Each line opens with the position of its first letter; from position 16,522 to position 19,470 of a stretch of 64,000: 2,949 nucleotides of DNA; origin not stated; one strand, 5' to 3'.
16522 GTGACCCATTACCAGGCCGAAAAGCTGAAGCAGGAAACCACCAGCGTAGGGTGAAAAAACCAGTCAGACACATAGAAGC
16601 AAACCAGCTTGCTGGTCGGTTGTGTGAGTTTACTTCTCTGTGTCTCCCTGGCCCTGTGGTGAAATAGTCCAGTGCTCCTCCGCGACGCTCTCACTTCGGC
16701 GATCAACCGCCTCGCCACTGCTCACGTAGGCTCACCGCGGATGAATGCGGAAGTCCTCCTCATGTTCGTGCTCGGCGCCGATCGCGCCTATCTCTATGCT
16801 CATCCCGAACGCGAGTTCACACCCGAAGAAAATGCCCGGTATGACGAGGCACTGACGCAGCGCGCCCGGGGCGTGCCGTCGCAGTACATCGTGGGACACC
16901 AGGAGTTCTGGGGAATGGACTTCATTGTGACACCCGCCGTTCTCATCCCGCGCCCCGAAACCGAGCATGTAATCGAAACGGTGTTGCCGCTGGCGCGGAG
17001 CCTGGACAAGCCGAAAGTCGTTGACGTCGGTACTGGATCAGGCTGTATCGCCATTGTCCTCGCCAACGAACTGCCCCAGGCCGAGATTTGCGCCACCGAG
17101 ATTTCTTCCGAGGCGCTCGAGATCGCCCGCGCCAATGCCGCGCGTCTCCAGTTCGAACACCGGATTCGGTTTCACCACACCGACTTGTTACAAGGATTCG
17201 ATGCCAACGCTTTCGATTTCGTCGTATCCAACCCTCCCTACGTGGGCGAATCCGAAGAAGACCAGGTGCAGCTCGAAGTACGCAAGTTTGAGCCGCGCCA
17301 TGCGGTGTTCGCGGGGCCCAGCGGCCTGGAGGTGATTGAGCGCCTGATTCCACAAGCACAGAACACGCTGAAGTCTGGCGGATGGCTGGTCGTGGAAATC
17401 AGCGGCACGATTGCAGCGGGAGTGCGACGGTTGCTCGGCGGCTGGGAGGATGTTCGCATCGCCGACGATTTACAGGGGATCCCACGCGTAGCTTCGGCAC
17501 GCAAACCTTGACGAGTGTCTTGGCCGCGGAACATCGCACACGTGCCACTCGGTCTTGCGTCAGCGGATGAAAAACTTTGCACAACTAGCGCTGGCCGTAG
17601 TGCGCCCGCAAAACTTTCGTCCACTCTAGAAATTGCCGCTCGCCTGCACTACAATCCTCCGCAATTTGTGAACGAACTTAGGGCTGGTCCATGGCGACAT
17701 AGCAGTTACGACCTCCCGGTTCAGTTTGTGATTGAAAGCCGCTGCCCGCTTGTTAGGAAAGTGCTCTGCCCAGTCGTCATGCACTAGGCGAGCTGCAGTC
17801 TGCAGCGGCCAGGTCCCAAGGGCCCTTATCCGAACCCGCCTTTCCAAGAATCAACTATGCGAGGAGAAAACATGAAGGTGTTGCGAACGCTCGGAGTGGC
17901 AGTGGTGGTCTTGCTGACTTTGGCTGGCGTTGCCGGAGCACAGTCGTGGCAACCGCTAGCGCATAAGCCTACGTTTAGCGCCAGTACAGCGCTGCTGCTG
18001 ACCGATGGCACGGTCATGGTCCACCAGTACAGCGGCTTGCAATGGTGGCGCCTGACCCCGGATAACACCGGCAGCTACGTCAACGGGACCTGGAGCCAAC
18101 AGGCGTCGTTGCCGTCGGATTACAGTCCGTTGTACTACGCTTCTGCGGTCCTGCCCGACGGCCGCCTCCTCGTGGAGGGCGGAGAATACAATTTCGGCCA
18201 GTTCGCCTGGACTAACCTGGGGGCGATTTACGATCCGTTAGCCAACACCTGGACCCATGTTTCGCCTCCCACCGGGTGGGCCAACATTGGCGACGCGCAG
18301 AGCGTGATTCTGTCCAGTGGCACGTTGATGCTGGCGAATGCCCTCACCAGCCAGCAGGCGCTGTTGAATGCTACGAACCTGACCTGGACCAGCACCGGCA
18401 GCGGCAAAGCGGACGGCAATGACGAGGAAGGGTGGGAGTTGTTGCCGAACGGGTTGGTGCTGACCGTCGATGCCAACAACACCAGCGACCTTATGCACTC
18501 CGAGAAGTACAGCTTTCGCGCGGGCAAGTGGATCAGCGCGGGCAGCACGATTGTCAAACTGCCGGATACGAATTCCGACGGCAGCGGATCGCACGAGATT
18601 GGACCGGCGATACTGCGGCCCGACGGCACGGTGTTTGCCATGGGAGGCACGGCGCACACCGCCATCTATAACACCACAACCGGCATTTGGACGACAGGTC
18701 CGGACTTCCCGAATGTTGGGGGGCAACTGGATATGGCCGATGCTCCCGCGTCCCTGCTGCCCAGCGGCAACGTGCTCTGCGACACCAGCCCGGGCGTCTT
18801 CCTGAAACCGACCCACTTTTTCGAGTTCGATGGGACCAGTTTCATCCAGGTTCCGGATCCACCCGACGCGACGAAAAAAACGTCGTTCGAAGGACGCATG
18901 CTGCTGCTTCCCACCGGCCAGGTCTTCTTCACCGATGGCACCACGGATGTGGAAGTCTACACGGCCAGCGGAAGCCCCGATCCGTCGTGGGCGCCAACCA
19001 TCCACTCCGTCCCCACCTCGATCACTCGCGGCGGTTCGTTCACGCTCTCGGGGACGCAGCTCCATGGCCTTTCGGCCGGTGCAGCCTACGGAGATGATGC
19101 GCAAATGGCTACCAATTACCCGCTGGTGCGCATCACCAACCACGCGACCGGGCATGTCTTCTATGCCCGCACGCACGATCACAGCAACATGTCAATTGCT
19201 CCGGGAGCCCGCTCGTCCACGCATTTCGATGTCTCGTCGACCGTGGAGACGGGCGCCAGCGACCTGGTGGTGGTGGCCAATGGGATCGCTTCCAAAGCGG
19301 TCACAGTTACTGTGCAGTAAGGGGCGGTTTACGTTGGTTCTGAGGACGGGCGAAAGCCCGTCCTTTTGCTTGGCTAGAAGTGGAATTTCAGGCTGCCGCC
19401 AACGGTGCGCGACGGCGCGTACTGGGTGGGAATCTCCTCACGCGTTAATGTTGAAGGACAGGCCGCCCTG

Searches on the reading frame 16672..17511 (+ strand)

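Call 4: search_protein_families(library=pfam, proteins=[window:16672-17511:+])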
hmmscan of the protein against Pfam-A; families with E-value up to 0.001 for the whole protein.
window:16672-17511:+ (279 aa): 17 families
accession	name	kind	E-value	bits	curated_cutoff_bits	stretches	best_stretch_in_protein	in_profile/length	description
PF17827.6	PrmC_N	-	8.2e-22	78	23.4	1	5-75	1-71/71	PrmC N-terminal domain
PF05175.20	MTS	-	1.3e-20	74.2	23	1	112-195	31-113/170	Methyltransferase small domain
PF13847.12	Methyltransf_31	-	7.1e-13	48.9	27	1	115-241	6-109/145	Methyltransferase domain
PF13649.12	Methyltransf_25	-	2.2e-11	44.7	27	1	116-187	1-71/97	Methyltransferase domain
PF06325.19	PrmA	-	1.2e-10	41.8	22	1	112-187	161-233/296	Ribosomal protein L11 methyltransferase (PrmA)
PF08242.18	Methyltransf_12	-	6.3e-10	40.1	30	1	117-187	1-72/98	Methyltransferase domain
PF08241.18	Methyltransf_11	-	4.3e-09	37.3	21.2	1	117-187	1-67/95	Methyltransferase domain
PF13489.12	Methyltransf_23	-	1.5e-06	28.5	27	1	107-264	16-138/164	Methyltransferase domain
PF01170.24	UPF0020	-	2.1e-06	28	22.3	1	133-194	74-134/197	RMKL-like, methyltransferase domain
PF12847.13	Methyltransf_18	-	2.5e-06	28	27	1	114-185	16-87/151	Methyltransferase domain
PF07669.17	Eco57I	-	8.1e-06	26.5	25.3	1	152-198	50-92/171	Eco57I restriction-modification methylase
PF01135.25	PCMT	-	1.8e-05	25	20.3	1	113-180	74-141/210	Protein-L-isoaspartate(D-aspartate) O-methyltransferase (PCMT)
PF03602.21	Cons_hypoth95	-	2.3e-05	24.6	24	1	94-195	22-128/182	Conserved hypothetical protein 95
PF13679.12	Methyltransf_32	-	2.8e-05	24.5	27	1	98-172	7-89/143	Methyltransferase domain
PF09445.16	Methyltransf_15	-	6.5e-05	23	22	1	115-205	3-97/165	RNA cap guanine-N2 methyltransferase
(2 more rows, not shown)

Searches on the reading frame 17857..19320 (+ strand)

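Call 71: search_protein_families(library=pfam, proteins=[window:17857-19320:+], max_evalue=0.00001)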
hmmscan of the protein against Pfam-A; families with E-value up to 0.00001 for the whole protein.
window:17857-19320:+ (487 aa): 1 family
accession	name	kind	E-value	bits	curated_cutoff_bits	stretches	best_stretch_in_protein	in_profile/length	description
PF13964.12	Kelch_6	-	5.8e-09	36.1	25.3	0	93-139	3-47/50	Kelch motif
